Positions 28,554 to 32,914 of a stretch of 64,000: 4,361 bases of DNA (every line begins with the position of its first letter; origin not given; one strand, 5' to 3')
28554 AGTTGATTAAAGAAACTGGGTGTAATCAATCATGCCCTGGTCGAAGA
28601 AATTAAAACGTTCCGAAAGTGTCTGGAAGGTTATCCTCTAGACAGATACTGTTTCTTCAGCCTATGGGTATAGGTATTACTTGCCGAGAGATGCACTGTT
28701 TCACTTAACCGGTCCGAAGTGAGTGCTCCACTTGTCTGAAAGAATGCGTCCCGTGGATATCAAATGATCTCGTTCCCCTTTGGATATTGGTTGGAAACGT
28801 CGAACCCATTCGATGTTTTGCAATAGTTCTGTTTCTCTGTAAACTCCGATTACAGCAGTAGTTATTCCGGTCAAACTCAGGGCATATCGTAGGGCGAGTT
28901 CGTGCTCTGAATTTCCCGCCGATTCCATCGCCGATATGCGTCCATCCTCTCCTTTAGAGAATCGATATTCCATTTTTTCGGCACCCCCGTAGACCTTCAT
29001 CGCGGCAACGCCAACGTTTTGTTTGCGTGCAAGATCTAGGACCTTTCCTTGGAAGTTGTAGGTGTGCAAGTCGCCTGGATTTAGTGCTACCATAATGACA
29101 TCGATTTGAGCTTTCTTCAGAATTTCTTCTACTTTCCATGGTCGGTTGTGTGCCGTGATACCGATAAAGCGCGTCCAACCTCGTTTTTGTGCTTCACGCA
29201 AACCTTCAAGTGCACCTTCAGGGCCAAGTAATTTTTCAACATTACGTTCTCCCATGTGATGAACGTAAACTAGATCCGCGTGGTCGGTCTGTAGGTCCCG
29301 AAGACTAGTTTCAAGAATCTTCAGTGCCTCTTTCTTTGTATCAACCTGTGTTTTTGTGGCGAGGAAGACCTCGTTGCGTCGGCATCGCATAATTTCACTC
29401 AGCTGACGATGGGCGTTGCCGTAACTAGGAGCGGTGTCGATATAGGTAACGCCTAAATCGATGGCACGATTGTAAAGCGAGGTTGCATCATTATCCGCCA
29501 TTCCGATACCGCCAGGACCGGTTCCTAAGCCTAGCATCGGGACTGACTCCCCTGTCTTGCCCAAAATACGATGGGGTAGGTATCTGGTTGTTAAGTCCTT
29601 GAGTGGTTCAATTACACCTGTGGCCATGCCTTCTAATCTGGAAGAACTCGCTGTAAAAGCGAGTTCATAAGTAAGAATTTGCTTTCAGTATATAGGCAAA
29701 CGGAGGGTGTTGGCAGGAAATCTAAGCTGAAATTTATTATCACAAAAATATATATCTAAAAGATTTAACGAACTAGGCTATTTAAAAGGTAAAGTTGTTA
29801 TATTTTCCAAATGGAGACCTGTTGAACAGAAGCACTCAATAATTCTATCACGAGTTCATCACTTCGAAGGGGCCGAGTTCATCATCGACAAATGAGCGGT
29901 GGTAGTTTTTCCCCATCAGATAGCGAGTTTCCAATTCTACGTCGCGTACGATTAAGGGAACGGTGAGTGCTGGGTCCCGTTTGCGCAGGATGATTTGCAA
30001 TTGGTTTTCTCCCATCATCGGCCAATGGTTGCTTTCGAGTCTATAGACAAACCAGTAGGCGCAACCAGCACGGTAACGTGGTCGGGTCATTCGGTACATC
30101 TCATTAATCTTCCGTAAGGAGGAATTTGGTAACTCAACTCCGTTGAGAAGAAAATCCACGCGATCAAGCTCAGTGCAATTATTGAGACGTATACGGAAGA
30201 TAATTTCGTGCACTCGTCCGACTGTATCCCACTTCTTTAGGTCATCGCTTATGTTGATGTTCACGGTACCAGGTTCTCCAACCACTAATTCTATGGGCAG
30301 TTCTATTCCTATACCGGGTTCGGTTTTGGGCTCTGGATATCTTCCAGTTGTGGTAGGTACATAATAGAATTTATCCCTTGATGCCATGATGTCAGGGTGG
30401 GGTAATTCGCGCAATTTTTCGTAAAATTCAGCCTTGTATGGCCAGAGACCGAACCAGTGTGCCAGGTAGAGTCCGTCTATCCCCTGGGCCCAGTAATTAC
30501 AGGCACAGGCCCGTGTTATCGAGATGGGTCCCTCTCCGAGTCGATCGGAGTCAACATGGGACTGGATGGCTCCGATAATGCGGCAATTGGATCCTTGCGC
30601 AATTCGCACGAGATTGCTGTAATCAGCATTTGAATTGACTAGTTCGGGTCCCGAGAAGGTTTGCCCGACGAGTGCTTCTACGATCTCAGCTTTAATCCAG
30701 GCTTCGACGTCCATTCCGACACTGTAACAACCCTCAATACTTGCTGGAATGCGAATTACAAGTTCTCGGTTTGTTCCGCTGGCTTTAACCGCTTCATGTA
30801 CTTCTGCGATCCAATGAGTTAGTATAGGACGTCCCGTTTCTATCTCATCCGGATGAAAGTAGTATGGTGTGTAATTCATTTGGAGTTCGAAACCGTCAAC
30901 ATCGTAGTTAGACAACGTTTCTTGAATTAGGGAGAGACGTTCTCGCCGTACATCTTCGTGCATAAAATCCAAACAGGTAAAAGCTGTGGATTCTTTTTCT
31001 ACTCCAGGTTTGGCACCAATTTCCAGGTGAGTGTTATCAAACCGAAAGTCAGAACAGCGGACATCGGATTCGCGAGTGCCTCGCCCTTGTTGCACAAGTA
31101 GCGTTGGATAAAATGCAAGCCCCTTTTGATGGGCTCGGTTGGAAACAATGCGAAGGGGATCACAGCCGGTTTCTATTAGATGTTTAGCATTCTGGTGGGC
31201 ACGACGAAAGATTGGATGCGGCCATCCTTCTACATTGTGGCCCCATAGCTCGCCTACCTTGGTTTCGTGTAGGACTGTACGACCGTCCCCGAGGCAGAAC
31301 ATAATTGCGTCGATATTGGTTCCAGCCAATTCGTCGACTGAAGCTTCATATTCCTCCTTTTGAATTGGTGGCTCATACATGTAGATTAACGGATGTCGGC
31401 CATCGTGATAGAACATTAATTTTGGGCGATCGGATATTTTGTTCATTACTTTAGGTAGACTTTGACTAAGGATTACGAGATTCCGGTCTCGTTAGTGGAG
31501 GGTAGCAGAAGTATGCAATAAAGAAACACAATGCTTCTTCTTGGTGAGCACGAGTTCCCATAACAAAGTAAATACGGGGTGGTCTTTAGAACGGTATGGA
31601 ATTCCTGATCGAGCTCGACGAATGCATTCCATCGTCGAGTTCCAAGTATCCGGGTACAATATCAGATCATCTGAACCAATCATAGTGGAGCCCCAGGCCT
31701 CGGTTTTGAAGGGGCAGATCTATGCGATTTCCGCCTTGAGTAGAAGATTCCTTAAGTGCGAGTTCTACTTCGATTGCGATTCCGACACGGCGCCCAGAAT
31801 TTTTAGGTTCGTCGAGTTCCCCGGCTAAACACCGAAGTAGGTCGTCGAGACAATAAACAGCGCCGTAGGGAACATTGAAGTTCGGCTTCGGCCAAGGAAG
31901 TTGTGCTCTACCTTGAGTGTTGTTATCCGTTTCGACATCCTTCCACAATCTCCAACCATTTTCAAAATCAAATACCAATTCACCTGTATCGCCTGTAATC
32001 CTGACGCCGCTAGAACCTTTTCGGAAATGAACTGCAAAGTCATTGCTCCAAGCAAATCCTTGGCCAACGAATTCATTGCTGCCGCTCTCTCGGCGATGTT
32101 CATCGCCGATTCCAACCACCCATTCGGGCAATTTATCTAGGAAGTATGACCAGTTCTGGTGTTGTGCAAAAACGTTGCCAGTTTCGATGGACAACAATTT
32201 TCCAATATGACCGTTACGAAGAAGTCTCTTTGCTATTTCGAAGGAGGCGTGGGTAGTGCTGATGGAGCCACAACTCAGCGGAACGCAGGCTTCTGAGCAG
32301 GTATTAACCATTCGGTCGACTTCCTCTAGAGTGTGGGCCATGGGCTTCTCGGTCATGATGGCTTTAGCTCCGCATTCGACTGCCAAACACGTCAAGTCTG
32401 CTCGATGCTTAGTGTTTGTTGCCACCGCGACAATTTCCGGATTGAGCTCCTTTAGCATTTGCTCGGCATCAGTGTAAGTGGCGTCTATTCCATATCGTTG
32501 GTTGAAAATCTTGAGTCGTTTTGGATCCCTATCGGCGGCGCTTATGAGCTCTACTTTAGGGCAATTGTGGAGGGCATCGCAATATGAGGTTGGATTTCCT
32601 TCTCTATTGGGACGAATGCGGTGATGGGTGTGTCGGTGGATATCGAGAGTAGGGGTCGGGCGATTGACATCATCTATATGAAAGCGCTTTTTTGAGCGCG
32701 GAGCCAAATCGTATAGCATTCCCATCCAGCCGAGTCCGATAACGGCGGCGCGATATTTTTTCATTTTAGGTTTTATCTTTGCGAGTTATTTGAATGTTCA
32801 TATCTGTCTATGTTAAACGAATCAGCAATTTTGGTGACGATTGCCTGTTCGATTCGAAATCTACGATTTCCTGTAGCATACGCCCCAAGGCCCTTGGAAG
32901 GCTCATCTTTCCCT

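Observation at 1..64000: Three enzyme families supply 23 of 49 genes: 9 enolase-superfamily, 8 Gfo/Idh/MocA and 6 PhyH dioxygenases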

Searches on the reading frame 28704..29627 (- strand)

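Call 5: search_protein_families(library=pfam, proteins=[window:28704-29627:-])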
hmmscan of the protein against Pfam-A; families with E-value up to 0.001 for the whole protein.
window:28704-29627:- (308 aa): 1 family
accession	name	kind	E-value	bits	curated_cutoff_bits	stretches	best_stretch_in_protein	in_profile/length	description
PF00248.27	Aldo_ket_red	-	1.1e-30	107.2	24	1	32-275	2-274/291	Aldo/keto reductase family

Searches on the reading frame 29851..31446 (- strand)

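Call 5: search_protein_families(library=pfam, proteins=[window:29851-31446:-])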
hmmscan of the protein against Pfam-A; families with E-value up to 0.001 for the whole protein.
window:29851-31446:- (532 aa): 1 family
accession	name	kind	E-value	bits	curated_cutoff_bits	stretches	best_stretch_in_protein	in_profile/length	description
PF02638.21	GHL10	-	0.00012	21.7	27.9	0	29-193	17-165/311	Glycosyl hydrolase-like 10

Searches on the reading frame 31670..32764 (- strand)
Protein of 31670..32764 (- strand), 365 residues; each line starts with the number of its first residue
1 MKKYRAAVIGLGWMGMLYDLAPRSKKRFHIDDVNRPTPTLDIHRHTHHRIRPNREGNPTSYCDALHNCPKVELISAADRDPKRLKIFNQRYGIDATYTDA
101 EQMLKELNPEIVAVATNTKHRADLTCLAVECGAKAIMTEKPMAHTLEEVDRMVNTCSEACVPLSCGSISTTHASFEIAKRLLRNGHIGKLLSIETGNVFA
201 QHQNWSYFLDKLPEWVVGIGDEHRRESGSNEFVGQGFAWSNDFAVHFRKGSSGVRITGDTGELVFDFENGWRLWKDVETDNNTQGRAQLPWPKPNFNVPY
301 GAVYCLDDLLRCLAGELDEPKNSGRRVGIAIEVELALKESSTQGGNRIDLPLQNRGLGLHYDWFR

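Call 5: search_protein_families(library=pfam, proteins=[window:31670-32764:-])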
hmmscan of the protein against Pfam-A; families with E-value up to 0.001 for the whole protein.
window:31670-32764:- (365 aa): 1 family
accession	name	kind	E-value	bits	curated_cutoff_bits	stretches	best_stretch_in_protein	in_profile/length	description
PF01408.29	GFO_IDH_MocA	-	8.5e-15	55.9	24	1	65-164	20-117/120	Oxidoreductase family, NAD-binding Rossmann fold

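Call 39: search_protein_families(library=ncbifam, proteins=[window:31670-32764:-], max_evalue=0.001)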
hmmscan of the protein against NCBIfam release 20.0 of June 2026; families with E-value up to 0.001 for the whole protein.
window:31670-32764:- (365 aa): 7 families
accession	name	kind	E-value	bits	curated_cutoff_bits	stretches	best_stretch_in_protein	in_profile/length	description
TIGR04380.1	myo_inos_iolG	equivalog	2e-15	56.5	355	1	66-194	22-149/330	inositol 2-dehydrogenase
NF040723.1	UDP-GlcNAcDh_Arch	equivalog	5.9e-14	52.3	450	1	67-198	21-149/302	UDP-N-acetylglucosamine 3-dehydrogenase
NF052479.1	LevoglcsnDh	equivalog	3.6e-11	42.4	650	1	86-195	51-159/386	levoglucosan dehydrogenase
NF041392.1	XylDh_Gfo6_Halo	equivalog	8.9e-09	34.6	350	1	116-195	90-168/350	D-xylose 1-dehydrogenase Gfo6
NF058561.1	BT_2158_fam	equivalog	2.2e-06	26.6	750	1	65-195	51-182/487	glycoside 3-dehydrogenase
NF058563.1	BT_2159_fam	equivalog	7.7e-05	21.9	650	1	60-192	14-145/350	disaccharide 3-dehydrogenase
NF052679.1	InsChiInosDhIolG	equivalog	0.00038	19.6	540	1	85-195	42-153/343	bifunctional inositol 2-dehydrogenase/D-chiro-inositol 1-dehydrogenase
